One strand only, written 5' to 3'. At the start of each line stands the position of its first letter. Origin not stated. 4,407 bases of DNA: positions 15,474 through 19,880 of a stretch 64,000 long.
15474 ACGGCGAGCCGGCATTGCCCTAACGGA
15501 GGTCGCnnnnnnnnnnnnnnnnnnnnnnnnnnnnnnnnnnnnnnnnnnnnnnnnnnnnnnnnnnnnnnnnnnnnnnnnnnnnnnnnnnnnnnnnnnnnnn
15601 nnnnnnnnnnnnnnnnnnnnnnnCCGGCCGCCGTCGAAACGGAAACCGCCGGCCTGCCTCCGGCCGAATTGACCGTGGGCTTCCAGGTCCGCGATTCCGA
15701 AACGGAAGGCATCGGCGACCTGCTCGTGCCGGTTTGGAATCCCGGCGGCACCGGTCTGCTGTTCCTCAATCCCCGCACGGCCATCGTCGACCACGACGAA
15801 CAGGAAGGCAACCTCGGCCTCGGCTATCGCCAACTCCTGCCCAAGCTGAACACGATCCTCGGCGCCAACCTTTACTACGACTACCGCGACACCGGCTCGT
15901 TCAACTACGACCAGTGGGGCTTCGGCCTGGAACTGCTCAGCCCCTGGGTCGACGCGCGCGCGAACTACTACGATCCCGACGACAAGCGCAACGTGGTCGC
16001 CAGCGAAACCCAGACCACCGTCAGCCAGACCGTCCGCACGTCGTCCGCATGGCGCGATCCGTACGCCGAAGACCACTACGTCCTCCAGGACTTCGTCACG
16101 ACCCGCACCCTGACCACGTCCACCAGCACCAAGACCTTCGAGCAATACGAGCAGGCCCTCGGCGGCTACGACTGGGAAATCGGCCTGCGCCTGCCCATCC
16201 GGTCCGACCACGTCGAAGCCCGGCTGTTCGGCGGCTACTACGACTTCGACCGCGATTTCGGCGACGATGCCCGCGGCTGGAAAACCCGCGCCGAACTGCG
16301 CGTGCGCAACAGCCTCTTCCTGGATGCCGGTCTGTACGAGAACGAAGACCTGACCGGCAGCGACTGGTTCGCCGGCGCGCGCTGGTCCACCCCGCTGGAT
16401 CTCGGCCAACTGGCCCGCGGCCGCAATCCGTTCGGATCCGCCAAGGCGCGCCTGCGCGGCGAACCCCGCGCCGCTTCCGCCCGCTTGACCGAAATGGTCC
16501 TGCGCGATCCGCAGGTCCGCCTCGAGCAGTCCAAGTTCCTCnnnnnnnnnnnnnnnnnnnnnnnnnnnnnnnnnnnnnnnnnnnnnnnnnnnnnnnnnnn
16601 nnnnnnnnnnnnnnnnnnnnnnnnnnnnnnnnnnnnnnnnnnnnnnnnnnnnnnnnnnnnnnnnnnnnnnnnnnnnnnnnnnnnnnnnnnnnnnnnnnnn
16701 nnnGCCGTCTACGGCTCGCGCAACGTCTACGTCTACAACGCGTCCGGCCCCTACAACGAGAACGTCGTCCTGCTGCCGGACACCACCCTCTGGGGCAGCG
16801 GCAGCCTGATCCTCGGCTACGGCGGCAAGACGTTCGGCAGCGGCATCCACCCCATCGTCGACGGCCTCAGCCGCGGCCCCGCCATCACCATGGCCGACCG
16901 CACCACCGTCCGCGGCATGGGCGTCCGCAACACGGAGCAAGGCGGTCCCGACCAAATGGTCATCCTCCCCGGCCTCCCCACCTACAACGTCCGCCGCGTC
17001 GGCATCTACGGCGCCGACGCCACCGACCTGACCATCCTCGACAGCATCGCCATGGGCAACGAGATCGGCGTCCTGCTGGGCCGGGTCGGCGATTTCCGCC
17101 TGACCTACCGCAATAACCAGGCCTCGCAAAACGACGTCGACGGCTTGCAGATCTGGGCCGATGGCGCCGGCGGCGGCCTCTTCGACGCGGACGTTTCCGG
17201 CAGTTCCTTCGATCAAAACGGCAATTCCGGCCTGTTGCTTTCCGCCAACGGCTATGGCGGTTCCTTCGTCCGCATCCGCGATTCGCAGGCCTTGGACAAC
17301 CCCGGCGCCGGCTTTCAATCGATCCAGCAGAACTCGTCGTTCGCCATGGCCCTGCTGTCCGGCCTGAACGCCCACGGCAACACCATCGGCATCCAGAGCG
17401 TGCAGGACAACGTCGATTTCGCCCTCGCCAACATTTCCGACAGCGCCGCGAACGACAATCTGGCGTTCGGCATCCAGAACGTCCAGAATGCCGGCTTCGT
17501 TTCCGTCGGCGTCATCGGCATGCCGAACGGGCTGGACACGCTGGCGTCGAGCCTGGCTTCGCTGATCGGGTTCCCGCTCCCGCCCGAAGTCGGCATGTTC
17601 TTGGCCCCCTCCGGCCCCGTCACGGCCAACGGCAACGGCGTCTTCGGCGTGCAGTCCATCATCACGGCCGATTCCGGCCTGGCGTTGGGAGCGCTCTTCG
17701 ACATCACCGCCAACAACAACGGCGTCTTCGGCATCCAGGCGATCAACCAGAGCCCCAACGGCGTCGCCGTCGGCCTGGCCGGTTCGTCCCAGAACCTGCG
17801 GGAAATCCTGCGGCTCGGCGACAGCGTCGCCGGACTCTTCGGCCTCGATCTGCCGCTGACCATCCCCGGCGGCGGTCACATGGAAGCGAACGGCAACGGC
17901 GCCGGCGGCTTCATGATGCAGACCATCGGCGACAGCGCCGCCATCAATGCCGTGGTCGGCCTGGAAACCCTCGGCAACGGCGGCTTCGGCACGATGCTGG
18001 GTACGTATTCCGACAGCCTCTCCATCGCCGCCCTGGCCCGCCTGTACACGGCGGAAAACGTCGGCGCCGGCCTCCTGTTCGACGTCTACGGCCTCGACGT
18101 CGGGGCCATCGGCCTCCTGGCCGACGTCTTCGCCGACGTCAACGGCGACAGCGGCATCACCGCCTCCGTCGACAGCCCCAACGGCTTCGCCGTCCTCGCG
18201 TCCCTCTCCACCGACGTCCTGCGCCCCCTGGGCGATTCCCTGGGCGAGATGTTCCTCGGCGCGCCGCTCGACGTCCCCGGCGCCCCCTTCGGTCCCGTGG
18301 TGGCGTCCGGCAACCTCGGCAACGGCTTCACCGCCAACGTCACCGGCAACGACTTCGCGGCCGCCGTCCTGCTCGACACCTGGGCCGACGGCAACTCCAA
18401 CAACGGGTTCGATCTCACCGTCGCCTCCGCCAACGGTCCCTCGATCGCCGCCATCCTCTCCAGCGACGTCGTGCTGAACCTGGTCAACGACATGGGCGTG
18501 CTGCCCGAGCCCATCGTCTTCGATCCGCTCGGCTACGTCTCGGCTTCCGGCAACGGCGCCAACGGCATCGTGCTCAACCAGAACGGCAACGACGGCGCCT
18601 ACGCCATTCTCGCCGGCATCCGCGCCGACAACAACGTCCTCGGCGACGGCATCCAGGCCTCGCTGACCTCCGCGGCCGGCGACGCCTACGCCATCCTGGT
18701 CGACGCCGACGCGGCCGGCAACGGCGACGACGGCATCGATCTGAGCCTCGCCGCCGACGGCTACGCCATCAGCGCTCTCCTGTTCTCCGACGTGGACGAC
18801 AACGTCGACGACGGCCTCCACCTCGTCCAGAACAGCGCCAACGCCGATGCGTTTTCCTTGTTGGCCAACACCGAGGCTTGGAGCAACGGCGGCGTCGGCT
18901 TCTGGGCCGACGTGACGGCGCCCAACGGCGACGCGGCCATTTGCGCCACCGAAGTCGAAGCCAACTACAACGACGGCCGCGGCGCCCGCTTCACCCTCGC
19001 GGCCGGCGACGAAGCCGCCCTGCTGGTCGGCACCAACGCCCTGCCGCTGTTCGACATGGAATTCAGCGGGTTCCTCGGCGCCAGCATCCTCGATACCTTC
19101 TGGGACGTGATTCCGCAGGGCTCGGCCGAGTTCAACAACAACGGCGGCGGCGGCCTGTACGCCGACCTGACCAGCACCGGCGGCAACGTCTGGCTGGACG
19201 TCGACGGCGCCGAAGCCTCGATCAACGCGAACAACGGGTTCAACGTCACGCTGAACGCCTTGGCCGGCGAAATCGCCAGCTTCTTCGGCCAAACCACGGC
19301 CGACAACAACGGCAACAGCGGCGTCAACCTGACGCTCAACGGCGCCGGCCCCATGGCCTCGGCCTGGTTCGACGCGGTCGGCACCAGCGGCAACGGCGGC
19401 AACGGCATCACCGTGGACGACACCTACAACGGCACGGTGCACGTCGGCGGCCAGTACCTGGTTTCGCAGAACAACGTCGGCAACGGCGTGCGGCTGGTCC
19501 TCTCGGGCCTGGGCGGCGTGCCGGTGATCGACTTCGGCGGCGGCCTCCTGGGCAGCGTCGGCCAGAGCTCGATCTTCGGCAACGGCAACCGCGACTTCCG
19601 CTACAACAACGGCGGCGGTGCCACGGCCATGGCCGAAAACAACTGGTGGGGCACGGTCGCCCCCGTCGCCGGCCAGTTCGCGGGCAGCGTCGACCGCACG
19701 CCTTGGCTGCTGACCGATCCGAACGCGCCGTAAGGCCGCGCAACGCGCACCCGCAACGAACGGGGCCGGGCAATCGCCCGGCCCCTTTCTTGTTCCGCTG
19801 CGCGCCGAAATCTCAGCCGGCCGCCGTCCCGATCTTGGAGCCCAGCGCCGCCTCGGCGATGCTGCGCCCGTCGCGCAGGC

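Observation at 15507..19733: Inverse-autotransporter-like N-terminal barrel fused to a long parallel beta-helix passenger instead of Big/Ig repeats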

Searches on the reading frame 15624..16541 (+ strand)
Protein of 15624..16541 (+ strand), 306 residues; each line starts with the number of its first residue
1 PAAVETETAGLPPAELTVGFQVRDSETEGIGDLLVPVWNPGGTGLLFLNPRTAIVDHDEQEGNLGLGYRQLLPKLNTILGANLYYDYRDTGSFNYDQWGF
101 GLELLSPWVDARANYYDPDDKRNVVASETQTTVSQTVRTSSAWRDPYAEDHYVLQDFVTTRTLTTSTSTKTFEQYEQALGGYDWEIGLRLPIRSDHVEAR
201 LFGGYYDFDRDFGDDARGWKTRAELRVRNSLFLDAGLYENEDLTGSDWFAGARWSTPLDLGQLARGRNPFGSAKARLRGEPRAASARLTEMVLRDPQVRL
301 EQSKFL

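Call 51: find_homologous_proteins(query=window:15624-16541:+, max_evalue=0.001)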
Query window:15624-16541:+ (306 aa): 20 proteins with E <= 0.001 among 3884 candidates.
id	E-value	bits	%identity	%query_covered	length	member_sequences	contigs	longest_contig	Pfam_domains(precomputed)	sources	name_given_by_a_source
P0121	8.2e-194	661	94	100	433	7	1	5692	PF11924.15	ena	-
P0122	1.9e-142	492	69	100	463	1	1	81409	PF11924.15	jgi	jgi:hypothetical protein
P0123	3.2e-140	485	69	100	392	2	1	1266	PF11924.15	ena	-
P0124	4.7e-117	409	58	100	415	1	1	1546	PF11924.15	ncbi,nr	ncbi:MAG: inverse autotransporter beta domain-containing protein, partial [Kiritimatiellia bacterium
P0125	6.5e-113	395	73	77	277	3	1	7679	PF11924.15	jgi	-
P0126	4.3e-106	373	70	73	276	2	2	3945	PF11924.15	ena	-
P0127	3.0e-80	288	65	65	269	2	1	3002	PF11924.15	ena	-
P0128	9.8e-77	276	67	60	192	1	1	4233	-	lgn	-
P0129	2.7e-70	255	45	96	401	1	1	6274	PF11924.15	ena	-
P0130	8.6e-66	240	92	37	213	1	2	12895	PF11924.15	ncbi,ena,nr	ncbi:MAG TPA: inverse autotransporter beta domain-containing protein [Kiritimatiellia bacterium]|nr:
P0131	2.1e-64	236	62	53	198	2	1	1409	PF11924.15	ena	-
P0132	1.5e-52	197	41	92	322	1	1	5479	PF11924.15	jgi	jgi:hypothetical protein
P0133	6.6e-50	188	36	96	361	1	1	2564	PF11924.15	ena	-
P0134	1.9e-42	164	40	94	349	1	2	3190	PF11924.15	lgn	-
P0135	7.9e-42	162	36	95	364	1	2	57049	PF11924.15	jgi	jgi:hypothetical protein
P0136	2.8e-30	124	37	84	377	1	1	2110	PF11924.15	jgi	-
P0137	1.0e-29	122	35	96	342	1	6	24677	PF11924.15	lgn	-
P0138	1.9e-22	98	30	90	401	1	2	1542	PF11924.15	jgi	-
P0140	8.5e-6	43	36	31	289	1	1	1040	PF11924.15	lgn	-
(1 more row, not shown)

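Call 58: search_protein_representatives(protein=window:15624-16541:+)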
Query: 306 residues. Proteins with E-value up to 0.001 (for the whole library): 2608; up to 1e-10: 855; up to 1e-30: 284. The best 150 are listed.
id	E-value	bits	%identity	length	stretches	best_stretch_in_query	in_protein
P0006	5.2e-177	604.0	83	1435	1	1-306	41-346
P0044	1.6e-164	563.0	81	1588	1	3-306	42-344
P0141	2.4e-153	526.3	73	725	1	3-306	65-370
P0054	4.9e-144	495.7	71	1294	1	1-306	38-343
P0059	9.2e-144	494.8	70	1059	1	2-306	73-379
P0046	1.1e-141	488.0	69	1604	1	1-305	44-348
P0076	4.2e-140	482.8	68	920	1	1-305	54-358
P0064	3.7e-135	466.5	67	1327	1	4-306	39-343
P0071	2.4e-130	450.7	64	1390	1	8-303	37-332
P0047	2.8e-126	437.4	63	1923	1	1-306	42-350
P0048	2.9e-123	427.5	62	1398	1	4-305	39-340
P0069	1.4e-120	418.6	63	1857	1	9-306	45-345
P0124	1.5e-117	408.7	59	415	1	1-305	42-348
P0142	3.9e-108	377.8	57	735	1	9-306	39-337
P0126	1.4e-106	372.7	70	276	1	6-238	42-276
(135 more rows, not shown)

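Call 60: search_protein_families(library=pfam, alignment_id=A4, max_evalue=0.001)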
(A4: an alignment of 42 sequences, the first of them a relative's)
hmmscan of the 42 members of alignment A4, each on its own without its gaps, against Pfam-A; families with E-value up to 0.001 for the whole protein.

A. member 1, P0141 (725 aa): 4 families
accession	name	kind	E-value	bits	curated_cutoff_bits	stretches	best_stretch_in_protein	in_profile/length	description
PF11924.14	IAT_beta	-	3e-12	47.2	22.3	1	44-253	17-176/279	Inverse autotransporter, beta-domain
PF13229.12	Beta_helix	-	1.3e-10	41.6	25.9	1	521-625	45-141/158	Right handed beta helix region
PF05048.19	NosD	-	7.3e-06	26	23.6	1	518-603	56-135/212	Periplasmic copper-binding protein (NosD)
PF07602.17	DUF1565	-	0.00057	19.7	20.3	1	406-596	5-200/257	Protein of unknown function (DUF1565)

B. families by the number of members that match (of 42 scanned): 4 families
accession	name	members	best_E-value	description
PF11924.14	IAT_beta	37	1.6e-18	Inverse autotransporter, beta-domain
PF13229.12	Beta_helix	10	6.2e-13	Right handed beta helix region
PF05048.19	NosD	6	1.2e-06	Periplasmic copper-binding protein (NosD)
PF07602.17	DUF1565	3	3.4e-11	Protein of unknown function (DUF1565)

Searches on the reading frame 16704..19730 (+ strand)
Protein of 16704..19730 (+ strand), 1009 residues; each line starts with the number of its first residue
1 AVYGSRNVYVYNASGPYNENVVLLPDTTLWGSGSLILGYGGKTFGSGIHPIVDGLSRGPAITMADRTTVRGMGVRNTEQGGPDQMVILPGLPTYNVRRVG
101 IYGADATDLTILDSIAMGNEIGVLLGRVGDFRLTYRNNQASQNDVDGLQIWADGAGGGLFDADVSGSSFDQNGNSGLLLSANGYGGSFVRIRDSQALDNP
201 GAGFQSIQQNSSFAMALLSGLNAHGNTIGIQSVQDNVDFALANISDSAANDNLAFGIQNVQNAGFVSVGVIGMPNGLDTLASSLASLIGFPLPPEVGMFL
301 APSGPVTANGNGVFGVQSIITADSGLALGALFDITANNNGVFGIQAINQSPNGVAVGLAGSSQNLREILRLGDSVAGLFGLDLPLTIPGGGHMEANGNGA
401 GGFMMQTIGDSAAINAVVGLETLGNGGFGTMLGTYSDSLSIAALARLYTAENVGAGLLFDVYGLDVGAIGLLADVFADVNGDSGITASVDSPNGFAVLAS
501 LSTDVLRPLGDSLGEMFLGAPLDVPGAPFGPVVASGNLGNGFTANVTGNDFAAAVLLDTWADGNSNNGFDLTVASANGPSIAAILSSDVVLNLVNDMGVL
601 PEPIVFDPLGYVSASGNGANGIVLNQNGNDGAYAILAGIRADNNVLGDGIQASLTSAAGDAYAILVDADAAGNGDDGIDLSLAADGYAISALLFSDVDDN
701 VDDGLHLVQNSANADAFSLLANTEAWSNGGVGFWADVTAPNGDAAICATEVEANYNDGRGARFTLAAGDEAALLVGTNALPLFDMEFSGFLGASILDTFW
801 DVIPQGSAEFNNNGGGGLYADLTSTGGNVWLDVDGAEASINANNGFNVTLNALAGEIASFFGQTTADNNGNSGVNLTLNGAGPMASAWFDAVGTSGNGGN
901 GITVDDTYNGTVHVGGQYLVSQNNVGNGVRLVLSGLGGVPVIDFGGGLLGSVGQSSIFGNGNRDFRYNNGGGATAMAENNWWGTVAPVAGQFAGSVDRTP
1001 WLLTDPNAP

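Call 39: predict_structure(alignment_id=A2)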
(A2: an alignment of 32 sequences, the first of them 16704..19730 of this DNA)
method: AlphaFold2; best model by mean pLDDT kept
length: 1009 residues; sequences in the alignment: 32
mean_pLDDT: 91.9   pTM: 0.83
mean pLDDT of the five models: 91.9, 91.8, 91.5, 90.8, 88.6
residues with pLDDT >= 90: 791; 70-90: 180; 50-70: 29; < 50: 9
segments of 3 or more residues with pLDDT < 50: 1-5, 792-795
pLDDT, mean of each block of 10 residues (from residue 1): 59 82 91 86 85 92 94 91 81 86 93 95 94 97 96 90 97 96 95 97 96 96 98 96 97 98 97 84 72 80 94 98 96 97 98 96 85 68 74 96 97 96 98 97 96 98 97 96 98 97 80 70 76 96 97 96 98 97 92 76 79 97 97 96 97 97 94 98 96 95 98 95 96 98 95 97 97 95 76 54 88 97 96 97 98 96 97 97 96 97 96 96 96 92 93 94 92 93 84 92 86
secondary structure, 60 per line:
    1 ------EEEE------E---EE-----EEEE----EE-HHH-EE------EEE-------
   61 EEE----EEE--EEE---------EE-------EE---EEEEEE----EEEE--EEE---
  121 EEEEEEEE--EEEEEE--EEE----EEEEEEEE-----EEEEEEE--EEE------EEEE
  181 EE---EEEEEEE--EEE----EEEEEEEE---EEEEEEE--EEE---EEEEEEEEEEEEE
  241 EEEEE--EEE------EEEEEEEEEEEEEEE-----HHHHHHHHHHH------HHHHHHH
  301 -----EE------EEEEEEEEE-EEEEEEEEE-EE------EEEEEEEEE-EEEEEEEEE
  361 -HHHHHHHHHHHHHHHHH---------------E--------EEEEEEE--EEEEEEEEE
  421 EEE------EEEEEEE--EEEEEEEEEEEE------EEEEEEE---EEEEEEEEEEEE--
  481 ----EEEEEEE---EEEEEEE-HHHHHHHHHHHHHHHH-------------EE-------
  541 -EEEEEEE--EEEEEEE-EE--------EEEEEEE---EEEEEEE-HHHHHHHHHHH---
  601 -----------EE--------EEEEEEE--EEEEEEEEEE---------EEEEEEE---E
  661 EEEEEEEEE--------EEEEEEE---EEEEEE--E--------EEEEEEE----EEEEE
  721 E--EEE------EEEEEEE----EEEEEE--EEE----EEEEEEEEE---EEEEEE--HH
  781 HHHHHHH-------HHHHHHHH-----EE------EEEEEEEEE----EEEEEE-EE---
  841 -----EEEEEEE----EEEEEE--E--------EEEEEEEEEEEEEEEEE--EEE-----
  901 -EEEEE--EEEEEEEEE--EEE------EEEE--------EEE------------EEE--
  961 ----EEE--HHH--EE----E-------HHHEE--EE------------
elements in order (helices of 4 or more, strands of 3 or more residues): E7-10 E28-31 E51-53 E61-63 E68-70 E73-75 E99-104 E109-112 E115-117 E121-128 E131-136 E139-141 E146-153 E159-165 E168-170 E177-182 E186-192 E195-197 E202-209 E213-219 E222-224 E228-245 E248-250 E257-271 H277-287 H294-300 E314-322 E324-332 E342-350 E352-360 H362-378 E403-409 E412-423 E430-436 E439-450 E457-463 E467-478 E485-491 E495-501 H503-518 E542-548 E551-557 E569-575 E579-585 H587-597 E622-628 E631-640 E650-656 E660-669 E678-684 E688-693 E705-711 E716-721 E724-726 E733-739 E744-749 E752-754 E759-767 E771-776 H779-787 H795-802 E816-824 E829-834 E846-852 E857-862 E874-890 E893-895 E902-906 E909-917 E920-922 E929-932 E941-943 E956-958 E965-967

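Call 42: fold_search(model_id=the predicted structure, library=pdb)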
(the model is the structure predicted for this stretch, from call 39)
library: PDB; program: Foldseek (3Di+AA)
matches with E <= 10: 252; with E <= 0.001: 2
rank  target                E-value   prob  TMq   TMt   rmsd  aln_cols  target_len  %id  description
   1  8egr_A                8.9e-04  1.00  0.21  0.31  16.2       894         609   10  Upper tail structure of Staphylococcus phage Andhra (released 2022-12-14)
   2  8egr_B                9.8e-04  1.00  0.26  0.41  13.2       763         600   11  Upper tail structure of Staphylococcus phage Andhra (released 2022-12-14)
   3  4kh3                  4.2e-02  0.13  0.11  0.17  18.1       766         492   10  Structure of a bacterial self-associating protein (released 2014-01-15)
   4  2pyg_A                7.2e-02  0.98  0.18  0.42  11.7       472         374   11  Azotobacter vinelandii Mannuronan C-5 epimerase AlgE4 A-module (released 2008-05-27)
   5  6f7k_A                7.5e-02  0.89  0.16  0.26  13.4       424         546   10  Crystal structure of Dettilon tailspike protein (gp208) (released 2018-12-19)
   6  6w4q_C                7.8e-02  0.82  0.17  0.21  12.6       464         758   10  Crystal structure of full-length tailspike protein 2 (TSP2, ORF211) ) from Escherichia coli O157:H7 bacteriophage CAB1 (released 2021-01-20)
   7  5m5z_A                8.9e-02  0.15  0.12  0.15  26.6       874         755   10  Chaetomium thermophilum beta-1-3-glucanase (released 2017-05-17)
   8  7o77                  1.1e-01  0.06  0.09  0.12  25.1       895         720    8  Structure of the PL6 family alginate lyase Patl3640 from Pseudoalteromonas atlantica T6c (released 2021-07-28)
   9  6w4q_F                1.2e-01  0.51  0.13  0.17  15.0       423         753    8  Crystal structure of full-length tailspike protein 2 (TSP2, ORF211) ) from Escherichia coli O157:H7 bacteriophage CAB1 (released 2021-01-20)
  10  7c7d_A                1.2e-01  0.44  0.14  0.23  14.8       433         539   12  Crystal structure of the catalytic unit of thermostable GH87 alpha-1,3-glucanase from Streptomyces thermodiastaticus s (released 2020-11-11)
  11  6w4q_E                1.3e-01  0.60  0.15  0.19  13.3       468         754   10  Crystal structure of full-length tailspike protein 2 (TSP2, ORF211) ) from Escherichia coli O157:H7 bacteriophage CAB1 (released 2021-01-20)
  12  6w4q_A                1.4e-01  0.38  0.13  0.17  13.9       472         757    7  Crystal structure of full-length tailspike protein 2 (TSP2, ORF211) ) from Escherichia coli O157:H7 bacteriophage CAB1 (released 2021-01-20)
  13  1qrc                  1.5e-01  0.16  0.14  0.21  18.9       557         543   10  TAILSPIKE PROTEIN, MUTANT W391A (released 2000-04-12)
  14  4mr0_A                1.8e-01  0.09  0.12  0.17  15.4       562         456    7  Crystal structure of PfbA, a surface adhesin of Streptococcus pneumoniae (released 2014-02-05)
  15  2pyg_B                2.1e-01  0.51  0.15  0.32  13.8       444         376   10  Azotobacter vinelandii Mannuronan C-5 epimerase AlgE4 A-module (released 2008-05-27)
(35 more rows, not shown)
